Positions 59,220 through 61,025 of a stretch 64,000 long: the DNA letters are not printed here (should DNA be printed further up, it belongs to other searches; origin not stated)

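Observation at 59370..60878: CbcL-like fusion: 7-heme periplasmic c-type cytochrome joined to an FdnI/HydC-type di-heme cytochrome b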

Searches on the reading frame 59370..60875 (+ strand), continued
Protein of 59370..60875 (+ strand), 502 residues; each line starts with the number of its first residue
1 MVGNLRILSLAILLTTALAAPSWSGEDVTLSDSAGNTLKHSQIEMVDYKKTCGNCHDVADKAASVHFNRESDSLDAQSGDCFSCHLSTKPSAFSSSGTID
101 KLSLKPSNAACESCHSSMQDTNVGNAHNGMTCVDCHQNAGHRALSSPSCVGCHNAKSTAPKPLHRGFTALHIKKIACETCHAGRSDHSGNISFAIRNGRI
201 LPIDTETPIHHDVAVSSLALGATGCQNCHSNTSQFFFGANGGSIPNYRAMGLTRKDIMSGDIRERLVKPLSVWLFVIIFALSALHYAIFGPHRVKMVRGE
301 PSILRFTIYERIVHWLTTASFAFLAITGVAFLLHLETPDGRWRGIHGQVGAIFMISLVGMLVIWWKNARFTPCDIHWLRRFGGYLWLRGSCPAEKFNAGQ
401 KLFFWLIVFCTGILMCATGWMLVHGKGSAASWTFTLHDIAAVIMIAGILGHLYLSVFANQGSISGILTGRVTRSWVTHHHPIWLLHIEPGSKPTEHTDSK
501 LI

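Call 65: search_protein_families(library=ncbifam, proteins=[P0116, P0013, P0030, L089:5711-6778:-, L089:3715-5679:-, L039:10098-10739:+, L039:9332-10129:+], max_evalue=0.001)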
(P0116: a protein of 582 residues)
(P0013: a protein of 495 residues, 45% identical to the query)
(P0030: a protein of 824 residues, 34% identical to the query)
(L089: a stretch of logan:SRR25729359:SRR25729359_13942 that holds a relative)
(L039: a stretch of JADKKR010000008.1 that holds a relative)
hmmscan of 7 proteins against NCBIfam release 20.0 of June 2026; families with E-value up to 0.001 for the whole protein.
P0116 (582 aa): 6 families
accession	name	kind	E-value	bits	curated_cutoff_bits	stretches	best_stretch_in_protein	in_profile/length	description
TIGR01583.1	formate-DH-gamm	equivalog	1.1e-13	51.7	115.85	1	363-547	3-171/204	formate dehydrogenase subunit gamma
TIGR03508.1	decahem_SO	subfamily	4.4e-07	29.6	192.2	1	38-238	62-249/258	DmsE family decaheme c-type cytochrome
NF007924.0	PRK10639.1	equivalog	5.4e-06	26.3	341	1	358-545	3-171/211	formate dehydrogenase cytochrome b556 subunit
NF008659.0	PRK11659.1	equivalog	5.4e-06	26.2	184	0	134-213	47-121/188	cytochrome c nitrite reductase pentaheme subunit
TIGR03153.1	cytochr_NrfH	equivalog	5.6e-05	23.2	134.2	0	132-239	27-135/138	cytochrome c nitrite reductase small subunit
TIGR03146.1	cyt_nit_nrfB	equivalog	0.00029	21.1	166.6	0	134-240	12-119/145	cytochrome c nitrite reductase pentaheme subunit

P0013 (495 aa): 5 families
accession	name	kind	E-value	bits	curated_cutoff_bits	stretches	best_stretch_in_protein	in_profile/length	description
TIGR01583.1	formate-DH-gamm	equivalog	4.6e-34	118.2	115.85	1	313-493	2-197/204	formate dehydrogenase subunit gamma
NF007924.0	PRK10639.1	equivalog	2.2e-18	66.8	341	1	312-493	6-198/211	formate dehydrogenase cytochrome b556 subunit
NF007558.0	PRK10179.1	equivalog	1e-14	54.7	339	1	315-494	9-201/217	formate dehydrogenase-N subunit gamma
TIGR03508.1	decahem_SO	subfamily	2.9e-07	30.2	192.2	1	46-182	3-154/258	DmsE family decaheme c-type cytochrome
TIGR03153.1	cytochr_NrfH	equivalog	0.00063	19.8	134.2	0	101-138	100-138/138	cytochrome c nitrite reductase small subunit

P0030 (824 aa): 9 families
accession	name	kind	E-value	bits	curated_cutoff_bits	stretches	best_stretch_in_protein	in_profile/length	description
TIGR01583.1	formate-DH-gamm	equivalog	9e-27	94.4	115.85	1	630-811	2-196/204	formate dehydrogenase subunit gamma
NF007558.0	PRK10179.1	equivalog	1.3e-14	54.4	339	1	628-813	5-201/217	formate dehydrogenase-N subunit gamma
NF007924.0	PRK10639.1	equivalog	1.7e-13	50.8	341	1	628-813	5-199/211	formate dehydrogenase cytochrome b556 subunit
TIGR04314.1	methano7heme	equivalog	1.1e-06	27.8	250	1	284-383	183-286/494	methanogenesis multiheme c-type cytochrome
TIGR04315.1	octaheme_Shew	subfamily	1.7e-05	24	375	1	274-377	136-250/440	tetrathionate reductase family octaheme c-type cytochrome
TIGR03508.1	decahem_SO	subfamily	4.1e-05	23.2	192.2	1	283-378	70-151/258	DmsE family decaheme c-type cytochrome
NF040968.1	FeS_ExtO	equivalog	5.2e-05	22.2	200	1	305-384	173-238/416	selenite/tellurite reduction operon b-type cytochrome iron-sulfur cluster-binding subunit ExtO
NF008659.0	PRK11659.1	equivalog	8.7e-05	22.3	184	1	273-378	36-143/188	cytochrome c nitrite reductase pentaheme subunit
NF040967.1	cytc_ExtN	equivalog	0.00011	21.2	200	1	305-383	173-237/415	selenite/tellurite reduction operon c-type cytochrome ExtN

L089:5711-6778:- (355 aa): 8 families
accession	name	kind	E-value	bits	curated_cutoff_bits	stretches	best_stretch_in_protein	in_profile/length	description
NF041028.1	decahem_GSU2203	exception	3.8e-84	282.6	325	2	210-349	145-303/317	GSU2203 family decaheme c-type cytochrome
TIGR03508.1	decahem_SO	subfamily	1.1e-72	244.6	192.2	2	205-349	109-256/258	DmsE family decaheme c-type cytochrome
TIGR01905.1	paired_CXXCH_1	subfamily_domain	6.6e-25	86.7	25.2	2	280-314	1-36/41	doubled CXXCH domain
TIGR03153.1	cytochr_NrfH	equivalog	2.5e-13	50.3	134.2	1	101-148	26-72/138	cytochrome c nitrite reductase small subunit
NF041198.1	UshA_like_PCGU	equivalog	1.3e-08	33.8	275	2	69-112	473-510/519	UshA-like (seleno)protein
NF008659.0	PRK11659.1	equivalog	1.7e-08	34.4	184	1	40-140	48-148/188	cytochrome c nitrite reductase pentaheme subunit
TIGR03146.1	cyt_nit_nrfB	equivalog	1.9e-06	28.2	166.6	0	214-271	85-143/145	cytochrome c nitrite reductase pentaheme subunit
NF045722.1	c3_cytochr_TmcA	equivalog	0.00015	21.6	114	1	285-345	58-114/125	acidic tetraheme cytochrome c3 TmcA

L089:3715-5679:- (654 aa): 2 families
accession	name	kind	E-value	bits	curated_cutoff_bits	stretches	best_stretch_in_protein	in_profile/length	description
NF041027.1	GSU2204_Se_pt_1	equivalog_domain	1.9e-07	30.3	350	0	343-418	375-445/580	GSU2204 family CXXCH-containing (seleno)protein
TIGR04273.1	Y_sulf_Ax21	equivalog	0.00025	21.2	250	0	550-581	35-66/186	OmpO family porin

L039:10098-10739:+ (214 aa): 5 families
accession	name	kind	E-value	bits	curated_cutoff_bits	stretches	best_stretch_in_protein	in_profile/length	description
TIGR01583.1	formate-DH-gamm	equivalog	6.6e-43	147.1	115.85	1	14-211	2-203/204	formate dehydrogenase subunit gamma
NF007924.0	PRK10639.1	equivalog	2.8e-35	122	341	1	13-213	6-206/211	formate dehydrogenase cytochrome b556 subunit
NF007558.0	PRK10179.1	equivalog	3.4e-30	105.3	339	1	12-213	5-208/217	formate dehydrogenase-N subunit gamma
NF011582.1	PRK15006.1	equivalog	6.1e-07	29.3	204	1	114-182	164-233/248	thiosulfate reductase cytochrome B subunit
TIGR02125.1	CytB-hydogenase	equivalog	0.00035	20.2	121.5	0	16-179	2-190/212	Ni/Fe-hydrogenase, b-type cytochrome subunit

L039:9332-10129:+ (266 aa): 49 families (the best 25 are shown)
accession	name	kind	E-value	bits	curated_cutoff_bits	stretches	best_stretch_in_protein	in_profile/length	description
TIGR01582.1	FDH-beta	equivalog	1.4e-71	240.9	334.7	1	12-258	23-283/283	formate dehydrogenase subunit beta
NF008134.0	PRK10882.1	equivalog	2.3e-47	161.6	263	1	8-178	36-216/329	hydrogenase 2 operon protein HybA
NF045715.1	sulf_resp_HmcB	equivalog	3.7e-39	134.6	420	1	9-179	35-207/307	sulfate respiration complex iron-sulfur protein HmcB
TIGR02951.1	DMSO_dmsB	equivalog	3.2e-36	124.8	214.1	1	11-176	2-159/161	DMSO/selenate family reductase complex B subunit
TIGR03149.1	cyt_nit_nrfC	equivalog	4.4e-26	91.6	377.6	1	7-170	35-184/225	cytochrome c nitrite reductase Fe-S protein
NF038355.1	FDH3_beta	equivalog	6.9e-26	91.4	240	1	11-139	3-110/180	formate dehydrogenase FDH3 subunit beta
NF011569.0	PRK14993.1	equivalog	3e-23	82.5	416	1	7-161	40-179/244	tetrathionate reductase subunit TtrB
TIGR03478.1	DMSO_red_II_bet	subfamily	1.9e-22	79.6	480.7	1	74-169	123-219/321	DMSO reductase family type II enzyme, iron-sulfur subunit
NF045797.1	DsrO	equivalog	5.8e-22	78.3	200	1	6-168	39-200/235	sulfate reduction electron transfer complex DsrMKJOP subunit DsrO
NF041715.1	arsenate_red_ArrB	equivalog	1.3e-20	73.9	450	2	11-134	3-108/233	arsenate respiratory reductase iron-sulfur subunit ArrB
NF009408.0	PRK12769.1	equivalog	3.7e-20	71.6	1003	1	14-181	6-158/659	formate-dependent uric acid utilization protein AegA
NF042979.1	EthbenzDh_ebdB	equivalog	4.4e-18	65.2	740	1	77-170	148-242/354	ethylbenzene dehydrogenase subunit beta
NF041782.1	mnquin_red_QrcC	equivalog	6e-18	65.4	400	1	12-130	2-116/239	menaquinone reductase iron-sulfur cluster-binding subunit QrcC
NF007382.0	PRK09898.1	equivalog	3.3e-17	62.7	213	1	76-167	117-200/208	ferredoxin-like protein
TIGR01660.1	narH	equivalog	2.7e-16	59.1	524.05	1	77-161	178-263/492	nitrate reductase subunit beta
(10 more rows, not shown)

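Call 66: search_protein_families(library=pfam, alignment_id=A1, max_evalue=0.1)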
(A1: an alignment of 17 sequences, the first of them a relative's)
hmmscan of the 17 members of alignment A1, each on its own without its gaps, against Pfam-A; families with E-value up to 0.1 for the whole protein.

A. member 1, P0001 (502 aa): 10 families
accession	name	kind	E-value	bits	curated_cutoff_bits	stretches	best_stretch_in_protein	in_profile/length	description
PF01292.26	Ni_hydr_CYTB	-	1.4e-18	67.8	30.1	1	305-469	1-179/179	Prokaryotic cytochrome b561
PF14522.11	Cytochrome_C7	-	2.2e-08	34.2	24.8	4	106-154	11-67/67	Cytochrome c7 and related cytochrome c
PF14537.11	Cytochrom_c3_2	-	1.1e-07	32.6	25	1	127-185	4-68/79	Cytochrome c3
PF22113.1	Mtrc-MtrF_II-IV_dom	-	5.7e-06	26.4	30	2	107-233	5-131/176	Outer membrane cytochrome MtrC/MtrF-like, domains II/IV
PF14358.11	DUF4405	-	0.00092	20.1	26.7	1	312-358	1-59/66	Domain of unknown function (DUF4405)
PF13435.11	Cytochrome_C554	-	0.0022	19.4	20.8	1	144-181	46-83/84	Cytochrome c554 and c-prime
PF09699.15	Paired_CXXCH_1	-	0.0081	16.3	20.6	1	77-118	5-39/41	Doubled CXXCH motif (Paired_CXXCH_1)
PF09163.16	Form-deh_trans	-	0.039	14.2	22.1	1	267-295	12-40/44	Formate dehydrogenase N, transmembrane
PF13664.11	DUF4149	-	0.045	14.4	24.6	0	402-455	40-90/102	Domain of unknown function (DUF4149)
PF02085.21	Cytochrom_CIII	-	0.065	14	22.9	0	125-186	26-87/101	Class III cytochrome C family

B. families by the number of members that match (of 17 scanned): 18 families
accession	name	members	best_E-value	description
PF01292.26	Ni_hydr_CYTB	17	8.5e-20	Prokaryotic cytochrome b561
PF14522.11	Cytochrome_C7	17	6.1e-09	Cytochrome c7 and related cytochrome c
PF14537.11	Cytochrom_c3_2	16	1.1e-07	Cytochrome c3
PF09699.15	Paired_CXXCH_1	12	1.6e-07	Doubled CXXCH motif (Paired_CXXCH_1)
PF02085.21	Cytochrom_CIII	12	3.3e-05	Class III cytochrome C family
PF09163.16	Form-deh_trans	11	0.0001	Formate dehydrogenase N, transmembrane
PF13435.11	Cytochrome_C554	6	0.0022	Cytochrome c554 and c-prime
PF22113.1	Mtrc-MtrF_II-IV_dom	4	1.7e-06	Outer membrane cytochrome MtrC/MtrF-like, domains II/IV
PF03264.19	Cytochrom_NNT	4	0.0013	NapC/NirT cytochrome c family, N-terminal region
PF14358.11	DUF4405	2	0.00092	Domain of unknown function (DUF4405)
PF22678.1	Cytochrom_c_NrfB-like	2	0.015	Cytochrome c-type protein NrfB-like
PF13664.11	DUF4149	2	0.045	Domain of unknown function (DUF4149)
PF03892.19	NapB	1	0.00039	Nitrate reductase cytochrome c-type subunit (NapB)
PF03188.21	Cytochrom_B561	1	0.0056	Eukaryotic cytochrome b561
PF09134.16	Invasin_D3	1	0.049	Invasin, domain 3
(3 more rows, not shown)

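Call 67: fold_search(model_id=the predicted structure, library=pdb)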
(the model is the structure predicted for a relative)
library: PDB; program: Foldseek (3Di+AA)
matches with E <= 10: 328; with E <= 0.001: 1
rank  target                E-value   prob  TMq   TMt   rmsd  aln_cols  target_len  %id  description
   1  1kqf_C                1.8e-06  1.00  0.32  0.69   5.0       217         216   25  FORMATE DEHYDROGENASE N FROM E. COLI (released 2002-03-15)
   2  8ucd_A                6.9e-02  0.69  0.17  0.29  16.1       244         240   13  Cryo-EM structure of human STEAP1 in complex with AMG 509 Fab (released 2023-11-22)
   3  6g94_A                7.9e-02  1.00  0.22  0.56   6.5       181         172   19  Structure of E. coli hydrogenase-1 C19G variant in complex with cytochrome b (released 2018-06-13)
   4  8ucd_C                8.7e-02  0.63  0.17  0.29  16.0       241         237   13  Cryo-EM structure of human STEAP1 in complex with AMG 509 Fab (released 2023-11-22)
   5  9qef_J                9.9e-02  0.94  0.19  0.39   8.0       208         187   14  Respiratory supercomplex from Mycobacterium smegmatis with decylubiquinone (released 2026-01-21)
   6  6grj_B                1.3e-01  0.15  0.09  0.12  43.9       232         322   12  Structure of the AhlB pore of the tripartite alpha-pore forming toxin, AHL, from Aeromonas hydrophila. (released 2019-07-03)
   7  6hu9_c                1.5e-01  0.75  0.20  0.31  14.6       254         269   14  III2-IV2 mitochondrial respiratory supercomplex from S. cerevisiae (released 2018-12-26)
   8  6grj_F                1.5e-01  0.21  0.10  0.15  43.1       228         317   11  Structure of the AhlB pore of the tripartite alpha-pore forming toxin, AHL, from Aeromonas hydrophila. (released 2019-07-03)
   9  7p3r_A                1.6e-01  0.38  0.12  0.18  47.5       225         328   13  Helical structure of the toxin MakA from Vibrio cholera (released 2022-02-23)
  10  6hwh_W                1.7e-01  0.80  0.18  0.34   8.5       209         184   13  Structure of a functional obligate respiratory supercomplex from Mycobacterium smegmatis (released 2018-11-07)
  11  6grj_D                1.7e-01  0.21  0.10  0.15  42.9       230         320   11  Structure of the AhlB pore of the tripartite alpha-pore forming toxin, AHL, from Aeromonas hydrophila. (released 2019-07-03)
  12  8qqk_C                1.7e-01  0.93  0.22  0.41   7.5       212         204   13  Cryo-EM structure of E. coli cytochrome bo3 quinol oxidase assembled in peptidiscs (released 2024-04-24)
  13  8hcr_G                1.7e-01  0.84  0.19  0.39   8.5       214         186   14  Cryo-EM structure of the Mycobacterium tuberculosis cytochrome bcc:aa3 supercomplex and a novel inhibitor targeting su (released 2023-05-03)
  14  6grj_I                1.9e-01  0.21  0.10  0.15  43.0       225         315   12  Structure of the AhlB pore of the tripartite alpha-pore forming toxin, AHL, from Aeromonas hydrophila. (released 2019-07-03)
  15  8ucd_B                2.0e-01  0.63  0.16  0.29  13.0       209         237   13  Cryo-EM structure of human STEAP1 in complex with AMG 509 Fab (released 2023-11-22)
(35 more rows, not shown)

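Call 72: find_encoding_contigs(protein=P0116, flank=8000, max_places=2)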
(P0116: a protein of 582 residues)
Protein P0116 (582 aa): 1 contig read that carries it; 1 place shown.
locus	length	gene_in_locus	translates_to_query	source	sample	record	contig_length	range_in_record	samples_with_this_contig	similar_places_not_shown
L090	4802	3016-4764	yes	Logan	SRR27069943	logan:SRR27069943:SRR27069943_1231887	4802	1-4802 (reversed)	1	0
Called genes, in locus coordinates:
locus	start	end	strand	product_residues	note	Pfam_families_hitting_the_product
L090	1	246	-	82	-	?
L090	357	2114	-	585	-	PF04434:SWIM (faint), PF21810:DUF6880 (faint)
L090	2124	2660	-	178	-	PF03682:UPF0158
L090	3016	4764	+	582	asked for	PF14522:Cytochrome_C7 (faint), PF14537:Cytochrom_c3_2 (faint), PF09699:Paired_CXXCH_1 (faint), PF01292:Ni_hydr_CYTB (weak)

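Call 79: search_protein_families(library=pfam, proteins=[L089:3715-5679:-, L088:4722-6722:-, L003:4599-6533:-, L086:8752-10761:+, L005:4295-6274:-, L086:10940-12313:-, L010:8761-9909:+, L010:9914-10615:+], max_evalue=0.05)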
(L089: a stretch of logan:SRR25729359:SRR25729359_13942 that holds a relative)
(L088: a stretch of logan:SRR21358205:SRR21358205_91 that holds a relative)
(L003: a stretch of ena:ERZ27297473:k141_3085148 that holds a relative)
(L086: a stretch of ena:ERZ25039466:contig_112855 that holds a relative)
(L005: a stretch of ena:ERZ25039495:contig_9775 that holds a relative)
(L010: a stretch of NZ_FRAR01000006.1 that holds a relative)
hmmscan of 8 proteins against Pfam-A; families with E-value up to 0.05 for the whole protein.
L089:3715-5679:- (654 aa): 1 family
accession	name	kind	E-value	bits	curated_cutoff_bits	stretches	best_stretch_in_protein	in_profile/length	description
PF13609.12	Porin_4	-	1.8e-06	28.4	27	1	410-581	156-309/310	Gram-negative porin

L088:4722-6722:- (666 aa): 2 families
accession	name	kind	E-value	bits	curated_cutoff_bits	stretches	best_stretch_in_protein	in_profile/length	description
PF13609.12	Porin_4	-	8.7e-09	36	27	1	404-593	178-309/310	Gram-negative porin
PF11854.14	MtrB_PioB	-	2e-08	33.7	23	1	309-432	278-397/635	Putative outer membrane beta-barrel porin, MtrB/PioB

L003:4599-6533:- (644 aa): 2 families
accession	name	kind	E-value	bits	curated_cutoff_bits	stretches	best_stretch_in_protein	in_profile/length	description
PF11854.14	MtrB_PioB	-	2.4e-07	30.2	23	1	323-624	318-597/635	Putative outer membrane beta-barrel porin, MtrB/PioB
PF13609.12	Porin_4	-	5.8e-06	26.8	27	2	478-608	201-294/310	Gram-negative porin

L086:8752-10761:+ (670 aa): 1 family
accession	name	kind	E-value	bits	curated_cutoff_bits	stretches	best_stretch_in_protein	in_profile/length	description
PF13505.12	OMP_b-brl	-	0.028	15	28.7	0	263-367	77-170/175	Outer membrane protein beta-barrel domain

L005:4295-6274:- (659 aa): 0 families

L086:10940-12313:- (457 aa): 5 families
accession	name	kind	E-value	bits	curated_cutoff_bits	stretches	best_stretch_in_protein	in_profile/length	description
PF03264.19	Cytochrom_NNT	-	6.4e-12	46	24.1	1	93-182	6-99/174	NapC/NirT cytochrome c family, N-terminal region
PF14522.11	Cytochrome_C7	-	2.9e-07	30.7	24.8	0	421-452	14-50/67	Cytochrome c7 and related cytochrome c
PF22113.1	Mtrc-MtrF_II-IV_dom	-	5.8e-07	29.6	30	1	419-454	5-39/176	Outer membrane cytochrome MtrC/MtrF-like, domains II/IV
PF02085.21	Cytochrom_CIII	-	0.01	16.6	22.9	0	141-155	23-37/101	Class III cytochrome C family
PF14537.11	Cytochrom_c3_2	-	0.028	15.3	25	0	422-452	8-35/79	Cytochrome c3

L010:8761-9909:+ (383 aa): 11 families
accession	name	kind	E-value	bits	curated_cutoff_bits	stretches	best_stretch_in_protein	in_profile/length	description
PF13435.11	Cytochrome_C554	-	5e-11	43.8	20.8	1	191-227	44-84/84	Cytochrome c554 and c-prime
PF14522.11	Cytochrome_C7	-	6.3e-11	42.4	24.8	2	191-253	9-67/67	Cytochrome c7 and related cytochrome c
PF22113.1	Mtrc-MtrF_II-IV_dom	-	2.1e-09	37.6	30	1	236-323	72-167/176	Outer membrane cytochrome MtrC/MtrF-like, domains II/IV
PF09699.15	Paired_CXXCH_1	-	3.4e-09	36.7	20.6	1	289-322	8-39/41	Doubled CXXCH motif (Paired_CXXCH_1)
PF14537.11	Cytochrom_c3_2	-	2.1e-08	35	25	2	217-319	4-78/79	Cytochrome c3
PF03892.19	NapB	-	3.8e-06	27.5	25.1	1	240-301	59-118/127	Nitrate reductase cytochrome c-type subunit (NapB)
PF00684.25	DnaJ_CXXCXGXG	-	0.00014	22.5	32.7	1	198-256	1-52/65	DnaJ central domain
PF02085.21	Cytochrom_CIII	-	0.0015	19.3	22.9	1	196-262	31-92/101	Class III cytochrome C family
PF13442.11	Cytochrome_CBB3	-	0.0015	19.2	27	0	310-324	9-23/68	Cytochrome C oxidase, cbb3-type, subunit III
PF20376.4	DUF6671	-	0.023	14.9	23.8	1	188-229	143-179/217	Domain of unknown function (DUF6671)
PF22678.1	Cytochrom_c_NrfB-like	-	0.034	15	27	0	217-255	31-68/89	Cytochrome c-type protein NrfB-like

L010:9914-10615:+ (234 aa): 2 families
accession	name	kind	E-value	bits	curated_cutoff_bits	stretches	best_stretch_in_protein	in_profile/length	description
PF01292.26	Ni_hydr_CYTB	-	1.7e-17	64.2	30.1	1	50-212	1-172/179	Prokaryotic cytochrome b561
PF09163.16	Form-deh_trans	-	0.013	15.7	22.1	1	17-38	17-38/44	Formate dehydrogenase N, transmembrane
